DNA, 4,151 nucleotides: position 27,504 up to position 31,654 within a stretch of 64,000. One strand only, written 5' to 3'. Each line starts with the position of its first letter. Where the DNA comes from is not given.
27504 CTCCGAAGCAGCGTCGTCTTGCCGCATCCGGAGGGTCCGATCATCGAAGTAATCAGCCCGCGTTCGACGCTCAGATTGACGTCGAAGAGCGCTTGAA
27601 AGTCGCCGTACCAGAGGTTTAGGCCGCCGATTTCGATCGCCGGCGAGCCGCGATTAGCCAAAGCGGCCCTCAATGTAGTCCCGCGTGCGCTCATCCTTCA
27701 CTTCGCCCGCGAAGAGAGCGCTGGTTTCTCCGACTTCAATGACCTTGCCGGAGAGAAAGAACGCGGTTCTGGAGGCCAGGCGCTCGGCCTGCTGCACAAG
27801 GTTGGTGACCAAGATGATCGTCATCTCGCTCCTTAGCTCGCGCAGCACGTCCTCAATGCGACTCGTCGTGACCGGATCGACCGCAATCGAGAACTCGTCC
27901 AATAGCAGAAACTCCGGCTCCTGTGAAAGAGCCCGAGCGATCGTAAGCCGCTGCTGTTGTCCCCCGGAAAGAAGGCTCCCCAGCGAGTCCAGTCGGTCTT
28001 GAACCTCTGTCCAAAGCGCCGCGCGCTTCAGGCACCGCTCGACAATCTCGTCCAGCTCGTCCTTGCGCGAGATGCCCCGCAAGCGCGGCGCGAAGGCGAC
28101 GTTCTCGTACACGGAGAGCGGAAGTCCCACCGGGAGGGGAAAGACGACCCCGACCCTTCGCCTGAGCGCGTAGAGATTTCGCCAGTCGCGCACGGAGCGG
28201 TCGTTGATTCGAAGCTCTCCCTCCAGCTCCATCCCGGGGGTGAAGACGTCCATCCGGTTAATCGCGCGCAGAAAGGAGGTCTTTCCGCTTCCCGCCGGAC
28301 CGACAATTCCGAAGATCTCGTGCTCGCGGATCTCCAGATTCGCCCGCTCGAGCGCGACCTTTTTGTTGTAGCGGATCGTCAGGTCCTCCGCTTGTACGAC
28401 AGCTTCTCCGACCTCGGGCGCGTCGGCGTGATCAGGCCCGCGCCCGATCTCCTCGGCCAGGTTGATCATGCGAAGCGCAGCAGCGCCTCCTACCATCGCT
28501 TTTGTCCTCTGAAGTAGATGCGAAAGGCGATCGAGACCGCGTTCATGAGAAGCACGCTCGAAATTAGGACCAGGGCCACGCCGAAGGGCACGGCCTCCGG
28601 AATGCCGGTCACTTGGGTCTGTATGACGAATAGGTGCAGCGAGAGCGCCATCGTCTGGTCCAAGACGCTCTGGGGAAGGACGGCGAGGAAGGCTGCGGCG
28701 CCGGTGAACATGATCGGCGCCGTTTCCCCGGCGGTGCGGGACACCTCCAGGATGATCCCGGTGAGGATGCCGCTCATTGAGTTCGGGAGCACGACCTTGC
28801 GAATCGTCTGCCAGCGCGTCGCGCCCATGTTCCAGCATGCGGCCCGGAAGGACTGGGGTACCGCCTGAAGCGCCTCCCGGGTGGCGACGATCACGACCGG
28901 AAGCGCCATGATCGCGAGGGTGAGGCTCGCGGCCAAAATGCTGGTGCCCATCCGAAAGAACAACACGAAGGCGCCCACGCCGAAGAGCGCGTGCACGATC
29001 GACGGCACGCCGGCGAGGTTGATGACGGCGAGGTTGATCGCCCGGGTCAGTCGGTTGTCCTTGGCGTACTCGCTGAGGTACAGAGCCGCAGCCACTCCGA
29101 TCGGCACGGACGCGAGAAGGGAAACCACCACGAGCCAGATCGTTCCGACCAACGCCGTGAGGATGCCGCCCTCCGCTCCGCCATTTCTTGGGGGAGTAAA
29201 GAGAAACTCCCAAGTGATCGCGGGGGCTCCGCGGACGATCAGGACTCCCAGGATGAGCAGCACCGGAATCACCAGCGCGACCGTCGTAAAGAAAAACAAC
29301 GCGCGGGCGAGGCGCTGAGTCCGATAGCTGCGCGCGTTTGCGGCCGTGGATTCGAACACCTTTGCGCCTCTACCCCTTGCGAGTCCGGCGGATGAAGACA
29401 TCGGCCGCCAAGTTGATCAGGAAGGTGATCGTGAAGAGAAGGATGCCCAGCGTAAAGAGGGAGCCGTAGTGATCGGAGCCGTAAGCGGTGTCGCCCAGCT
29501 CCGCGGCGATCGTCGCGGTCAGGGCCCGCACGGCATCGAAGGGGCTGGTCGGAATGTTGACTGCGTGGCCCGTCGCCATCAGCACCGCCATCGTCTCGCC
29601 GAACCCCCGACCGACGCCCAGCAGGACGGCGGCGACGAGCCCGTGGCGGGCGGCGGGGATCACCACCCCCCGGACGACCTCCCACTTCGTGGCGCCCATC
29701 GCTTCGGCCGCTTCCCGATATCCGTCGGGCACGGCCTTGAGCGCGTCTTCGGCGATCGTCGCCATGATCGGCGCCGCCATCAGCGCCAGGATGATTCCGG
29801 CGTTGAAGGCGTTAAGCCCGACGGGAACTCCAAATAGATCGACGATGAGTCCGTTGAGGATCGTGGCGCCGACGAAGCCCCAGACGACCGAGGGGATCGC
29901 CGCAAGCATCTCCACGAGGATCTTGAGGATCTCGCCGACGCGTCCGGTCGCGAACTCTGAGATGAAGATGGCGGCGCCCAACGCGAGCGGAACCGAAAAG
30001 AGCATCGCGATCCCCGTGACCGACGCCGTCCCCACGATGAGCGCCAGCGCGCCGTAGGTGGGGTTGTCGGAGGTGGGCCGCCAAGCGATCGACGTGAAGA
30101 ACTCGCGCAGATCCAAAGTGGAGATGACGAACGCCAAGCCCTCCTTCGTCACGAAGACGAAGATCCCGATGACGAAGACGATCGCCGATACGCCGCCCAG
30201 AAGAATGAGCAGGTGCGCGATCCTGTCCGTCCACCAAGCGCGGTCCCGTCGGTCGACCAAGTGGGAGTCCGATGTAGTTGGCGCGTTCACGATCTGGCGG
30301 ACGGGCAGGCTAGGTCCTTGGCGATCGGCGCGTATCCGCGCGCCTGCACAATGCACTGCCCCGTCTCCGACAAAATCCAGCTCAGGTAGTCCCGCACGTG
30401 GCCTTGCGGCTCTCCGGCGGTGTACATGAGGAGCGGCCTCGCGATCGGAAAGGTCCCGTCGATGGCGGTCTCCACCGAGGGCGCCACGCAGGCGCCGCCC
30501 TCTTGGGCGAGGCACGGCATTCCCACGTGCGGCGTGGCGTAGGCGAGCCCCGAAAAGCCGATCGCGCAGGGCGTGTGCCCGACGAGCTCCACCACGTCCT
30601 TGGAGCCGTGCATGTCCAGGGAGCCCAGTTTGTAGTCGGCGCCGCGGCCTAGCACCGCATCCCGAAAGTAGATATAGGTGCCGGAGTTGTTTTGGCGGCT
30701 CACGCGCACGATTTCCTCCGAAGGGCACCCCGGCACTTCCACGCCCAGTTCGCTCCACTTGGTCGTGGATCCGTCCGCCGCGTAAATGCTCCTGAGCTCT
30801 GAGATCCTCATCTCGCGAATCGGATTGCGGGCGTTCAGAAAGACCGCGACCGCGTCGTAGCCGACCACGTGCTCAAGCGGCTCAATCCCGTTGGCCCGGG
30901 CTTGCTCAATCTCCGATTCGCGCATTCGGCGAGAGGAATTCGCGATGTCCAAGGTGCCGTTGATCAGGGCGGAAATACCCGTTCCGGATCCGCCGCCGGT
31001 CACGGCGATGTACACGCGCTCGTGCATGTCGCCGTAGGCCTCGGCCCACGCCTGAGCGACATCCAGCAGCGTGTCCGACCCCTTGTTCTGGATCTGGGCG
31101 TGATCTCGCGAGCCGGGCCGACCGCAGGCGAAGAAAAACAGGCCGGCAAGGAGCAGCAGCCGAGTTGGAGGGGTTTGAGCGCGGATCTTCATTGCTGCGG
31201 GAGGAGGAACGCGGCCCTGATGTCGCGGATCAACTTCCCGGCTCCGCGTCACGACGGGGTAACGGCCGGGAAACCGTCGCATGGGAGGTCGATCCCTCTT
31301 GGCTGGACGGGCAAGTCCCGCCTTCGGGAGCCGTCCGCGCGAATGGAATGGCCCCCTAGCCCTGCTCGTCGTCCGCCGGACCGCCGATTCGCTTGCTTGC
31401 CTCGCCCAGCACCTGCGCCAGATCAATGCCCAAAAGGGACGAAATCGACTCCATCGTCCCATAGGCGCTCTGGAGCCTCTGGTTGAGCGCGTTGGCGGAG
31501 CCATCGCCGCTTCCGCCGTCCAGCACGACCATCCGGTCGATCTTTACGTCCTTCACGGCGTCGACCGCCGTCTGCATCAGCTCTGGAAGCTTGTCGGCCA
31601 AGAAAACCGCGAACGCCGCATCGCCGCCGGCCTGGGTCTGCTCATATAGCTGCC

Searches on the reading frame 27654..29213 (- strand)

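Call 30: search_protein_families(library=pfam, proteins=[window:27654-29213:-])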
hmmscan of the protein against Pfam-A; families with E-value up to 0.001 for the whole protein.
window:27654-29213:- (519 aa): 3 families
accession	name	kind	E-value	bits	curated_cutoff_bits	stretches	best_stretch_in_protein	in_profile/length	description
PF00005.33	ABC_tran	-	1e-22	81.6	25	1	288-440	1-134/137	ABC transporter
PF02463.25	SMC_N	-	2.5e-07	30.8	40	1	289-472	16-198/220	RecF/RecN/SMC N terminal domain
PF13304.12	AAA_21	-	2.3e-06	28.3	27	0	300-321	1-22/304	AAA domain, putative AbiEii toxin, Type IV TA system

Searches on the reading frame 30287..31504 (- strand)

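Call 30: search_protein_families(library=pfam, proteins=[window:30287-31504:-])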
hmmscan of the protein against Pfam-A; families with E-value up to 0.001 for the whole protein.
window:30287-31504:- (405 aa): 2 families
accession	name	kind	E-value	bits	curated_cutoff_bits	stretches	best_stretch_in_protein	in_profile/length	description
PF12849.12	PBP_like_2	-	3.7e-34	119.1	27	1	134-380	8-266/267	PBP superfamily domain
PF12727.12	PBP_like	-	1.3e-06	28.2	27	1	157-323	4-154/193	PBP superfamily domain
